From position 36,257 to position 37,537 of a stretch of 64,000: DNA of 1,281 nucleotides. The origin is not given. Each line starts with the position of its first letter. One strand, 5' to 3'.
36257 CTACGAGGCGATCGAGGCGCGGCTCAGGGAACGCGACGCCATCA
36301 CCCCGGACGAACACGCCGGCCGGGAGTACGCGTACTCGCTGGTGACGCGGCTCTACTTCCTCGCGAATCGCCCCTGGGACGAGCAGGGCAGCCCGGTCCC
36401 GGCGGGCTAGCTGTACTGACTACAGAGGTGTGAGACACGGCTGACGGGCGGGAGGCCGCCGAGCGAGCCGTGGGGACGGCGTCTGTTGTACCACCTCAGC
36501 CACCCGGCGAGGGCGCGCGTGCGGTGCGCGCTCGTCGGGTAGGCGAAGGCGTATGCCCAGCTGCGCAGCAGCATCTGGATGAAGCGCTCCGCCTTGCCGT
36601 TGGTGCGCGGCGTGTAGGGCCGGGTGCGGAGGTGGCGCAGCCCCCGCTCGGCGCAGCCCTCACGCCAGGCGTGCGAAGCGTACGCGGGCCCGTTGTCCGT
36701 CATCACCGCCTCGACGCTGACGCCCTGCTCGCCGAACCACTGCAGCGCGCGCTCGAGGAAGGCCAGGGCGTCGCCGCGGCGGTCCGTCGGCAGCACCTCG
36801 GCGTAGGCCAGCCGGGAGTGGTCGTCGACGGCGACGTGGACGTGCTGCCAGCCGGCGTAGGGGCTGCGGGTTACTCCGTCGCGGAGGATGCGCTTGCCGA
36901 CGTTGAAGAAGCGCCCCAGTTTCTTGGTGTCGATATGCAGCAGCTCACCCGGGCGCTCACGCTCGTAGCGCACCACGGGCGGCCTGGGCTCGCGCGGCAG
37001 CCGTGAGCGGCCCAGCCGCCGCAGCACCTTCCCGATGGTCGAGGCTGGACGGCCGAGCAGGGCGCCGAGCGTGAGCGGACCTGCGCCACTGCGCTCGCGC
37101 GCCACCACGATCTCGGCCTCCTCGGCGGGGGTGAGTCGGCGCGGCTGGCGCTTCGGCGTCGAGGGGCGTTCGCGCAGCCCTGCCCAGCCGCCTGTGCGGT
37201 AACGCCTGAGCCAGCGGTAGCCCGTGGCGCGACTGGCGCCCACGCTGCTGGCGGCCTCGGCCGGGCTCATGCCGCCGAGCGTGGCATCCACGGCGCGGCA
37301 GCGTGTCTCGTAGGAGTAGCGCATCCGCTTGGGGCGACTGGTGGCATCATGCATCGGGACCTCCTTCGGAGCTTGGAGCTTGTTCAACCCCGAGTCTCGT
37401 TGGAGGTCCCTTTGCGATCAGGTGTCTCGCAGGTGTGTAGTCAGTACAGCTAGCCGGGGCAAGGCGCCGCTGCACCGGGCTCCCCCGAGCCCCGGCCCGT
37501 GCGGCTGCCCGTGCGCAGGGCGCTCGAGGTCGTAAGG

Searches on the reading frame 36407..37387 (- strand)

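Call 42: search_protein_families(library=pfam, max_evalue=0.001, proteins=[window:36407-37387:-])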
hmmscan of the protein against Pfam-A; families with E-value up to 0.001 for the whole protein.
window:36407-37387:- (326 aa): 8 families
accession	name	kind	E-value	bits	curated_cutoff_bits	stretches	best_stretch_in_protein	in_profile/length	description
PF13683.12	rve_3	-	1e-17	64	26.5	1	249-314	2-67/67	Integrase core domain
PF00665.32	rve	-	2.6e-16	60.1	32.6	1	145-260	3-102/102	Integrase core domain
PF13551.12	HTH_29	-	1e-11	45.2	28.1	1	29-91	1-64/64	Winged helix-turn helix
PF13384.12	HTH_23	-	9.1e-10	38.5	24.6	1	26-71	4-49/50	Homeodomain-like domain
PF13518.12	HTH_28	-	3.5e-09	37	25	1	30-76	3-49/52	Helix-turn-helix domain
PF13565.12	HTH_32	-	5.7e-08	33.6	33.7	1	55-100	1-45/73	Homeodomain-like domain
PF13011.12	LZ_Tnp_IS481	-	4.3e-07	30.6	22.2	1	44-89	30-75/85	leucine-zipper of insertion element IS481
PF01527.26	HTH_Tnp_1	-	6.3e-05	23.6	24.1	1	20-83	3-58/75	Transposase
